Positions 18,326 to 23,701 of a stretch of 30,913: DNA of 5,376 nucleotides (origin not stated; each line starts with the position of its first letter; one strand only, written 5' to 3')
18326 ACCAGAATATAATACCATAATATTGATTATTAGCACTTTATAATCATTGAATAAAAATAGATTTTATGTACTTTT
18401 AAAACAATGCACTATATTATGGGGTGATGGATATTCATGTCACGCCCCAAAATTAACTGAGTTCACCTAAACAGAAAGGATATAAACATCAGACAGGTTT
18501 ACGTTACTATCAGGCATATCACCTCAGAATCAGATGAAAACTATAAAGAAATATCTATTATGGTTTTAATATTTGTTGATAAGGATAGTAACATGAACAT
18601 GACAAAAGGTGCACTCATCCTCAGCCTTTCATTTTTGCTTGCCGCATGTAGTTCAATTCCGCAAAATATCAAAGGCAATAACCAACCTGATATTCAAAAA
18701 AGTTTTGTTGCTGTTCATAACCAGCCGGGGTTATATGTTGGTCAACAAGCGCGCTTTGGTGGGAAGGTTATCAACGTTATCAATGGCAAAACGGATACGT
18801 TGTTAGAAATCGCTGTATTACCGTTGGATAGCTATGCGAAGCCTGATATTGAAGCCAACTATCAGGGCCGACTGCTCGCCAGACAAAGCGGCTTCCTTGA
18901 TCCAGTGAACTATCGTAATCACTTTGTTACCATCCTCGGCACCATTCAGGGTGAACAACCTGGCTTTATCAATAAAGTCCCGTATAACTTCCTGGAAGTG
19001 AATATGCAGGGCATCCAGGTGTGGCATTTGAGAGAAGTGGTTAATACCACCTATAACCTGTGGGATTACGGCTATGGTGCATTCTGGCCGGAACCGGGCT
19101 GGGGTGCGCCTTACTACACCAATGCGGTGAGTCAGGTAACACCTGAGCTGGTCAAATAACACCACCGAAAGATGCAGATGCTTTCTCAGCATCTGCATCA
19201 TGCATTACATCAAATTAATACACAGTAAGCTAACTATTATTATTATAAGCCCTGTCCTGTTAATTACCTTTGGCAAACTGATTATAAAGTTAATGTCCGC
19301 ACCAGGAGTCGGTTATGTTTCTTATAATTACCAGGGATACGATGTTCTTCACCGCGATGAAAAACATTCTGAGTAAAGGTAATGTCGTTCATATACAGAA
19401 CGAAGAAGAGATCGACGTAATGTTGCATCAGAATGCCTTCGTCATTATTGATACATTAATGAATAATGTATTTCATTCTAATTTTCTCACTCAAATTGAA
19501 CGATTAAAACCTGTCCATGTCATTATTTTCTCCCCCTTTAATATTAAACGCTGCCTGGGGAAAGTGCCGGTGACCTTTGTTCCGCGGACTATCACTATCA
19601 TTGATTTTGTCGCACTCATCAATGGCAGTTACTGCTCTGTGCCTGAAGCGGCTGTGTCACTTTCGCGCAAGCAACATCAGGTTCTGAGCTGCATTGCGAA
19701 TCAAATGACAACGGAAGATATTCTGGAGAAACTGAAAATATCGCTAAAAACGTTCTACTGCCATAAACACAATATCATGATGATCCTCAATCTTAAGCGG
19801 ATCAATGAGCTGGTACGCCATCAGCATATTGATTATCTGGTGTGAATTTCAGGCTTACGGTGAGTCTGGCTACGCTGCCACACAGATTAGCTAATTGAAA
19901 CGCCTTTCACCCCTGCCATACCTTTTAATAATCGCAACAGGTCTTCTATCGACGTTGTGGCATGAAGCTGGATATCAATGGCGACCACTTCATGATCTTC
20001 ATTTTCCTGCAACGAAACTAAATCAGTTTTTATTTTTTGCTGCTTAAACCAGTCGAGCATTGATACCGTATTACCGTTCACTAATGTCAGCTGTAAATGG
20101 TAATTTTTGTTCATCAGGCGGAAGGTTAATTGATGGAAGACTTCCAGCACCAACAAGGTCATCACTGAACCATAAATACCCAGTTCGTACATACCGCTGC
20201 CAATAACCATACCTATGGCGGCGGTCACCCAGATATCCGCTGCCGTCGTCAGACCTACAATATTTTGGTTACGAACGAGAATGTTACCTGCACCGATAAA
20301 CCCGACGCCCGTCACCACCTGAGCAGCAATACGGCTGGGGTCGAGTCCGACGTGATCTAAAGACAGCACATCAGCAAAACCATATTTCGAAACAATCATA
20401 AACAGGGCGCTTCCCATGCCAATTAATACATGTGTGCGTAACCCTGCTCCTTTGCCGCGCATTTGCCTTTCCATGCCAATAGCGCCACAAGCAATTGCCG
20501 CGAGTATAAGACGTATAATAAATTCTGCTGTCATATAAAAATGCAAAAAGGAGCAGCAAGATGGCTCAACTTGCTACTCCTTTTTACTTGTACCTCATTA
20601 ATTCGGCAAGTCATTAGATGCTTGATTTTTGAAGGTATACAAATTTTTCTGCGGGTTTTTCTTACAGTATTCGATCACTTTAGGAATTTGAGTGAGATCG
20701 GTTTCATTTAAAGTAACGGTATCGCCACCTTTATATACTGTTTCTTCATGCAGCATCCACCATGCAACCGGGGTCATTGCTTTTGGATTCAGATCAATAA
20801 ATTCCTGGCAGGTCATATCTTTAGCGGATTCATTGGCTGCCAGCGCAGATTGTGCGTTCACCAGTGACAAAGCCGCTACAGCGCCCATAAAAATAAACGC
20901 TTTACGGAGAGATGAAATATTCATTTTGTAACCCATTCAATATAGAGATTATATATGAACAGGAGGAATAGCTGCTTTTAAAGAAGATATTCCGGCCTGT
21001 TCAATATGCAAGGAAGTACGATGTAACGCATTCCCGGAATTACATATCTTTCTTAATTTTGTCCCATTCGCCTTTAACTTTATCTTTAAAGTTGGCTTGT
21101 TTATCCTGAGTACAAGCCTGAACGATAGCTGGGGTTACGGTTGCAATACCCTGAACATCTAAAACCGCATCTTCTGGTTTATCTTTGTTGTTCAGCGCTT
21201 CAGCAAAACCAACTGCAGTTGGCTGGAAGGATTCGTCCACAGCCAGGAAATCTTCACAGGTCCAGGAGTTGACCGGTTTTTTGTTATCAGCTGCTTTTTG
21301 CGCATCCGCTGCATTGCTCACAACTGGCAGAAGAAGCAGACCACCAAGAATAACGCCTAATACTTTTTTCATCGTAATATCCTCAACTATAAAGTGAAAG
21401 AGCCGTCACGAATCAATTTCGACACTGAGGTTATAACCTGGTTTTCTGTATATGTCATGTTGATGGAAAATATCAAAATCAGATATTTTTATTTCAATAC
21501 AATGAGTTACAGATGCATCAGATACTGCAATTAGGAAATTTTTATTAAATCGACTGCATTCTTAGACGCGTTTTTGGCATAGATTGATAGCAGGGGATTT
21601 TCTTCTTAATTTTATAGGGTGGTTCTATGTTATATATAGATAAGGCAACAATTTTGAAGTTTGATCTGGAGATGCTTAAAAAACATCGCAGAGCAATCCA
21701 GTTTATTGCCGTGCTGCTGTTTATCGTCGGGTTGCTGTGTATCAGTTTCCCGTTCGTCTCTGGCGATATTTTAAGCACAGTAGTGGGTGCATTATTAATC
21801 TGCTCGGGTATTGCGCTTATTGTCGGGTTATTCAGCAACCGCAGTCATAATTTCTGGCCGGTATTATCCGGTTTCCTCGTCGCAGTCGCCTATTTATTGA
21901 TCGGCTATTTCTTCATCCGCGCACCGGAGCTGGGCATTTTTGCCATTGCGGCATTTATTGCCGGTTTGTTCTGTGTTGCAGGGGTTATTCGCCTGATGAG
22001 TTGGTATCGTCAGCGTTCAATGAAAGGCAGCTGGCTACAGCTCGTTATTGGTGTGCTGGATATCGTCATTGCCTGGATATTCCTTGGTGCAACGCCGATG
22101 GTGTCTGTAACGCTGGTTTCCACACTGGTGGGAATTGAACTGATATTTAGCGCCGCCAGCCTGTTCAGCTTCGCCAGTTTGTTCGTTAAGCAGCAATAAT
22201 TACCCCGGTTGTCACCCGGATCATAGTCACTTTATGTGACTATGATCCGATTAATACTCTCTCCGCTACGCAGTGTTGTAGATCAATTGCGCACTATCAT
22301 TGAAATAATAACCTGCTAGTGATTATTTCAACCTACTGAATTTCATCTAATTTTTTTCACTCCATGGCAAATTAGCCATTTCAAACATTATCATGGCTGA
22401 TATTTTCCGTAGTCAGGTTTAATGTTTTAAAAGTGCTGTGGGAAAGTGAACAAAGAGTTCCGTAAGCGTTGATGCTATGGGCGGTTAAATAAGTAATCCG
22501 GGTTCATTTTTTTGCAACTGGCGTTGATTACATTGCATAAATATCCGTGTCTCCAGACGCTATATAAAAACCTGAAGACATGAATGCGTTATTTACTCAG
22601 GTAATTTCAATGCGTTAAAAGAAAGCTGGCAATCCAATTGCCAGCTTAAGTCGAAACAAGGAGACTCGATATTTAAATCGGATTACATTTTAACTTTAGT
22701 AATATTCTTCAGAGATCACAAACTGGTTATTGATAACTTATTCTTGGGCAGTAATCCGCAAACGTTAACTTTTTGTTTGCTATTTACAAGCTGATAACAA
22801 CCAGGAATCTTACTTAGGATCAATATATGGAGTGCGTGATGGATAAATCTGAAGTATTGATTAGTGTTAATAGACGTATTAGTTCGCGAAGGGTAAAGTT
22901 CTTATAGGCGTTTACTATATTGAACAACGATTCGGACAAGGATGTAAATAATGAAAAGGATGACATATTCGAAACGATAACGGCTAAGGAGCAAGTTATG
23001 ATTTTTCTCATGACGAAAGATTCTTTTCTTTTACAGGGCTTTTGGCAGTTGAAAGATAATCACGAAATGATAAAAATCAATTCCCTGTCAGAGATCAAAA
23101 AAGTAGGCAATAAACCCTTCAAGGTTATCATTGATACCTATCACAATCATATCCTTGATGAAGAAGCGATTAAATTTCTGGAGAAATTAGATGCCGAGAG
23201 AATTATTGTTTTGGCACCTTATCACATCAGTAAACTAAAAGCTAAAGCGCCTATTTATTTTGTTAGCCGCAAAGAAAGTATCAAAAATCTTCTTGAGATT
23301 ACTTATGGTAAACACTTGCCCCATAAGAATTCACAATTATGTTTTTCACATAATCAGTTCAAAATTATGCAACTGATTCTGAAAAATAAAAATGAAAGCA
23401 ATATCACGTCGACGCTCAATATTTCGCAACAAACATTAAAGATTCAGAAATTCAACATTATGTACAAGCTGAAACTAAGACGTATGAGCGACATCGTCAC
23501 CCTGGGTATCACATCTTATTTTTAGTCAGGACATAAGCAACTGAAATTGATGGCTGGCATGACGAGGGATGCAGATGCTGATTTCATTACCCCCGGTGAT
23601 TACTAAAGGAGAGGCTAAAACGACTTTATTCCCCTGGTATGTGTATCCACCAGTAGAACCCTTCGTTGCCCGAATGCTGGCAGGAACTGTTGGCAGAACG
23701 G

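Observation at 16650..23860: Long AT-rich island (yhiS through gadE) embedded between GC-normal ars and mdtEF genes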

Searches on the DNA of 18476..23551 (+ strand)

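Call 52: search_dna_similar(query=window:18476-23551:+, collection=plasmids, mode=distant, max_rows=15)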
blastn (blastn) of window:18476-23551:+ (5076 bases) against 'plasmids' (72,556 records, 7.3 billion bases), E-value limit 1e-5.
Records with a match: 65; places in all: 69; records where one place covers at least 80% of the query: 1.
Best place of each record, by identity: >=99% 1; 95-99% 2; 80-90% 44; 60-80% 18.
By first word of the organism name: Citrobacter 33; Escherichia 16; Klebsiella 7; Salmonella 5; Enterobacter 2; Bacillus 1; Kosakonia 1.
By predicted mobility (MOB-suite, as given by PLSDB): non-mobilizable 30; mobilizable 29; conjugative 6.
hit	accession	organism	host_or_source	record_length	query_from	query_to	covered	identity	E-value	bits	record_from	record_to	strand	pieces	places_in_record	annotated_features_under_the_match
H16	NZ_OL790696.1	Escherichia coli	-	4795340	3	5076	100%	99.4%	0e+0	9025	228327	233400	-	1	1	none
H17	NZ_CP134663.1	Escherichia coli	Larus michahellis,bacteria,cloaca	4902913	1407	5076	72%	98.6%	0e+0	6385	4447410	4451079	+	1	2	none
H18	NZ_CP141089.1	Escherichia coli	Homo sapiens,Infected Human Urine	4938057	1407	5076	72%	98.6%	0e+0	6373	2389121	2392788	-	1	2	none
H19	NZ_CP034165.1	Escherichia albertii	-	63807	2123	2945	16%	79.1%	0e+0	717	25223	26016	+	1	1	hdeA: acid-activated periplasmic chaperone HdeA | hdeB: acid-activated periplasmic chaperone HdeB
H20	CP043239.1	Escherichia albertii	Oregon Junco,genomic DNA,cloacal swab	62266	2123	2945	16%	79.1%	0e+0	717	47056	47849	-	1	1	hdeA: acid-activated periplasmic chaperone HdeA | hdeB: acid-activated periplasmic chaperone HdeB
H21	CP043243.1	Escherichia albertii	White-Breasted Nuthatch,genomic ...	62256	2123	2945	16%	79.1%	0e+0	717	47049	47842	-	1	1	hdeA: acid-activated periplasmic chaperone HdeA | hdeB: acid-activated periplasmic chaperone HdeB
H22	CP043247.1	Escherichia albertii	Oregon Junco,genomic DNA,cloacal swab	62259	2123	2945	16%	79.1%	0e+0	717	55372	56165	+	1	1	hdeA: acid-activated periplasmic chaperone HdeA | hdeB: acid-activated periplasmic chaperone HdeB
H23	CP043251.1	Escherichia albertii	Oregon Junco,genomic DNA,cloacal swab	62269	2123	2945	16%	79.1%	0e+0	717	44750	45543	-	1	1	hdeA: acid-activated periplasmic chaperone HdeA | hdeB: acid-activated periplasmic chaperone HdeB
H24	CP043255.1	Escherichia albertii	Oregon Junco,genomic DNA,cloacal swab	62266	2123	2945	16%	79.1%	0e+0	717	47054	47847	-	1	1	hdeA: acid-activated periplasmic chaperone HdeA | hdeB: acid-activated periplasmic chaperone HdeB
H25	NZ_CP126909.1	Escherichia albertii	-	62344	2123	2945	16%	79.1%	0e+0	717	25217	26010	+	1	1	hdeA: acid-activated periplasmic chaperone HdeA | hdeB: acid-activated periplasmic chaperone HdeB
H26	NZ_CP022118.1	Salmonella enterica subsp. enterica serovar Macclesfield ...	-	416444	162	684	10%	72.5%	5e-76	295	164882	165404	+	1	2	Slp family lipoprotein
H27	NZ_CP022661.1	Salmonella enterica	Canis latrans,feces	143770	1662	1947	6%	69.3%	1e-20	112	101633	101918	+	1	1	MgtC/SapB family protein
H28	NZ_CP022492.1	Salmonella enterica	-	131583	1660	1947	6%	68.8%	9e-22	114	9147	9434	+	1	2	MgtC/SapB family protein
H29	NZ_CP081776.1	Escherichia coli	-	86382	1660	1947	6%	68.4%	4e-20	110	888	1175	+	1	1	MgtC/SapB family protein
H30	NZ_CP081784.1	Escherichia coli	-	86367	1660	1947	6%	68.4%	4e-20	110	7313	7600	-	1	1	MgtC/SapB family protein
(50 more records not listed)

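Call 53: search_dna_similar(query=window:18476-23551:+, collection=plasmids, mode=distant, max_rows=25, rows=spread)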
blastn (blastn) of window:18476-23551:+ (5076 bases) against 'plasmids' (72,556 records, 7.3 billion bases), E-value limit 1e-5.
Records with a match: 65; places in all: 69; records where one place covers at least 80% of the query: 1.
Best place of each record, by identity: >=99% 1; 95-99% 2; 80-90% 44; 60-80% 18.
By first word of the organism name: Citrobacter 33; Escherichia 16; Klebsiella 7; Salmonella 5; Enterobacter 2; Bacillus 1; Kosakonia 1.
By predicted mobility (MOB-suite, as given by PLSDB): non-mobilizable 30; mobilizable 29; conjugative 6.
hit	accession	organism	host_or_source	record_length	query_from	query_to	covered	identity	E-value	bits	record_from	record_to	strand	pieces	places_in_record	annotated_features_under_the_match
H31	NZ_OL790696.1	Escherichia coli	-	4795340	3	5076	100%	99.4%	0e+0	9025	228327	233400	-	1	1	none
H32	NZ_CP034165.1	Escherichia albertii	-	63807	2123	2945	16%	79.1%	0e+0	717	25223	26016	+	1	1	hdeA: acid-activated periplasmic chaperone HdeA | hdeB: acid-activated periplasmic chaperone HdeB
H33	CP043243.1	Escherichia albertii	White-Breasted Nuthatch,genomic ...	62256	2123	2945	16%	79.1%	0e+0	717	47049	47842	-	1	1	hdeA: acid-activated periplasmic chaperone HdeA | hdeB: acid-activated periplasmic chaperone HdeB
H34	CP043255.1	Escherichia albertii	Oregon Junco,genomic DNA,cloacal swab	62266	2123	2945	16%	79.1%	0e+0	717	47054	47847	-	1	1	hdeA: acid-activated periplasmic chaperone HdeA | hdeB: acid-activated periplasmic chaperone HdeB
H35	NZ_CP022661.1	Salmonella enterica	Canis latrans,feces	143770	1662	1947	6%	69.3%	1e-20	112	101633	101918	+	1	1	MgtC/SapB family protein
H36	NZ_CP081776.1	Escherichia coli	-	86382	1660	1947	6%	68.4%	4e-20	110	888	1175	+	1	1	MgtC/SapB family protein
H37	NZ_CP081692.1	Escherichia coli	-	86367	1660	1947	6%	68.4%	4e-20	110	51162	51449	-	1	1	MgtC/SapB family protein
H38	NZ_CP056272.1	Citrobacter sp. RHBSTW-00881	culture,Freshwater sample from ...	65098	1660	1947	6%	68.4%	4e-20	110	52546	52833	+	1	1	MgtC/SapB family protein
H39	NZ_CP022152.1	Citrobacter freundii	water,wastewater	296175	2289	2343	1%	85.5%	2e-6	64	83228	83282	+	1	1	hdeB: acid-activated periplasmic chaperone HdeB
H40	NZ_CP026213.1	Citrobacter sp. CFNIH10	-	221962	2289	2343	1%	85.5%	2e-6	64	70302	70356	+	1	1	hdeB: acid-activated periplasmic chaperone HdeB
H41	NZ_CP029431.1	Klebsiella quasipneumoniae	Hospital waste water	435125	2289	2343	1%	85.5%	2e-6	64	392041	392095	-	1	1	hdeB: acid-activated periplasmic chaperone HdeB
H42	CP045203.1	Citrobacter telavivensis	Homo sapiens,rectum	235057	2289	2343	1%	85.5%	2e-6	64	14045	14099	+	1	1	hdeB: acid-activated periplasmic chaperone HdeB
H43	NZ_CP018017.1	Kosakonia radicincitans DSM 16656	winter wheat,phyllosphere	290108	2289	2343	1%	85.5%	2e-6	64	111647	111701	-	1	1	hdeB: acid-activated periplasmic chaperone HdeB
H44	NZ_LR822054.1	Citrobacter werkmanii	-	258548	2289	2343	1%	85.5%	2e-6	64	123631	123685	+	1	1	hdeB: acid-activated periplasmic chaperone HdeB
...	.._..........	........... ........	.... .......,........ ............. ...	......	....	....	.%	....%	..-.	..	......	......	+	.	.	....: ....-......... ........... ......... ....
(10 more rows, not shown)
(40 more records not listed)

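Call 54: get_annotated_region(hit=H39, flank=7000)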
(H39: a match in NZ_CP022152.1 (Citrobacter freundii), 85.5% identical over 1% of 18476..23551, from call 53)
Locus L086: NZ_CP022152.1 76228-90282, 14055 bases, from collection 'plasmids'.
description: Citrobacter freundii strain 705SK3 plasmid p705SK3_1, complete sequence
organism: Citrobacter freundii (NCBI taxid 546)
taxonomy: Bacteria; Pseudomonadota; Gammaproteobacteria; Enterobacterales; Enterobacteriaceae; Citrobacter; Citrobacter freundii
host: -; source: water,wastewater; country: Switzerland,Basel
typing (MOB-suite, as given by PLSDB): mobilizable; replicon Col(VCM04); relaxase MOBH
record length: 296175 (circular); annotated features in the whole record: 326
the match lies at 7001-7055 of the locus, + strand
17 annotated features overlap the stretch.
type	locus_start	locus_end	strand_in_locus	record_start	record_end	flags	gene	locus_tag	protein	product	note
CDS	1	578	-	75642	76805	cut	dhaT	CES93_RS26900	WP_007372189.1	1,3-propanediol dehydrogenase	-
CDS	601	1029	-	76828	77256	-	-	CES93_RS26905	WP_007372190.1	heme-binding protein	-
CDS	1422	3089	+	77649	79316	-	-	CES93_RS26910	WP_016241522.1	propanediol/glycerol family dehydratase large subunit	-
CDS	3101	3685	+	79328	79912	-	-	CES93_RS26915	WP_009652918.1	propanediol/glycerol family dehydratase medium subunit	-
CDS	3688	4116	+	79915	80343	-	-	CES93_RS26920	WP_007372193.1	diol dehydratase small subunit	-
CDS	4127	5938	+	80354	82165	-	-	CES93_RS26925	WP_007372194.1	diol dehydratase reactivase subunit alpha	-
CDS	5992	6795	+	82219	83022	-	-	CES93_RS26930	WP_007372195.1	MIP/aquaporin family protein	GO:0055085 - transmembrane transport [Evidence IEA]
CDS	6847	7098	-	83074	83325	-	hdeB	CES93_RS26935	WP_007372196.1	acid-activated periplasmic chaperone HdeB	-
CDS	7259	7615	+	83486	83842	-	-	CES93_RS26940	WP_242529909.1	GntR family transcriptional regulator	-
CDS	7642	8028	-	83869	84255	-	-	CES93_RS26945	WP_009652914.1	plasmid partitioning/stability family protein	-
CDS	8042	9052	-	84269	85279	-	parM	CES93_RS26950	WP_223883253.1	plasmid segregation protein ParM domain-containing protein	-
CDS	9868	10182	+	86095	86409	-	-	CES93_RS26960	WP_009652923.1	hypothetical protein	-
CDS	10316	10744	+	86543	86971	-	-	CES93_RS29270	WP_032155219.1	hypothetical protein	-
CDS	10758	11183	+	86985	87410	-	-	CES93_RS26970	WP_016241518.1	hypothetical protein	-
CDS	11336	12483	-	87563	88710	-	-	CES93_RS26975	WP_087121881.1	IS3 family transposase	-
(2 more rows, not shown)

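Call 55: get_annotated_region(hit=H32, flank=6000)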
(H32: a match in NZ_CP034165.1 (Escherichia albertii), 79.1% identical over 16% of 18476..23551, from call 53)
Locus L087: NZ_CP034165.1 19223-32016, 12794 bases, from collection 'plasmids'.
description: Escherichia albertii strain 2014C-4015 plasmid p2014C-4015-1, complete sequence
organism: Escherichia albertii (NCBI taxid 208962)
taxonomy: Bacteria; Pseudomonadota; Gammaproteobacteria; Enterobacterales; Enterobacteriaceae; Escherichia; Escherichia albertii
host: -; source: -; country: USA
typing (MOB-suite, as given by PLSDB): non-mobilizable; replicon rep_cluster_488
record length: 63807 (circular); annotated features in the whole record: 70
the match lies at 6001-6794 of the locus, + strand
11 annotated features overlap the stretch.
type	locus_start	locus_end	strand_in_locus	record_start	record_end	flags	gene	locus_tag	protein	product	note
CDS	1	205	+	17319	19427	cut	-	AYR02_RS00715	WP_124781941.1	cobalamin biosynthesis protein CobT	-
CDS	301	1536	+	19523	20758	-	-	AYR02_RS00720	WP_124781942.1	AAA family ATPase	-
CDS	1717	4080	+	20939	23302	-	dnaE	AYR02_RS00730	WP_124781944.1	DNA polymerase III subunit alpha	GO:0006260 - DNA replication [Evidence IEA]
CDS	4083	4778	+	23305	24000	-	-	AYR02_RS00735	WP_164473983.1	NUMOD4 motif-containing HNH endonuclease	-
CDS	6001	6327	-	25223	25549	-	hdeB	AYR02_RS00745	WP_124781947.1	acid-activated periplasmic chaperone HdeB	-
CDS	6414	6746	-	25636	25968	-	hdeA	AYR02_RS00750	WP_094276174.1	acid-activated periplasmic chaperone HdeA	-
CDS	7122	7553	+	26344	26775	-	-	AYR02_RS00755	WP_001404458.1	hypothetical protein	-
CDS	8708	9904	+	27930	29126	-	-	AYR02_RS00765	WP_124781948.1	IS110-like element ISEc20 family transposase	GO:0006313 - DNA transposition [Evidence IEA]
CDS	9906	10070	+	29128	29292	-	-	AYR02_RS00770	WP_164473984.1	hypothetical protein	-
CDS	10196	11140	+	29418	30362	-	-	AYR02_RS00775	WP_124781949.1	5'-3' exonuclease H3TH domain-containing protein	-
CDS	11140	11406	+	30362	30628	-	-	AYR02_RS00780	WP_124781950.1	hypothetical protein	-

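Call 56: search_dna_similar(query=window:20535-21626:+, collection=phages, mode=distant, max_rows=12)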
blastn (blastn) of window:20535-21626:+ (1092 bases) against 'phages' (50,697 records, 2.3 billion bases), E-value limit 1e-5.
No match.
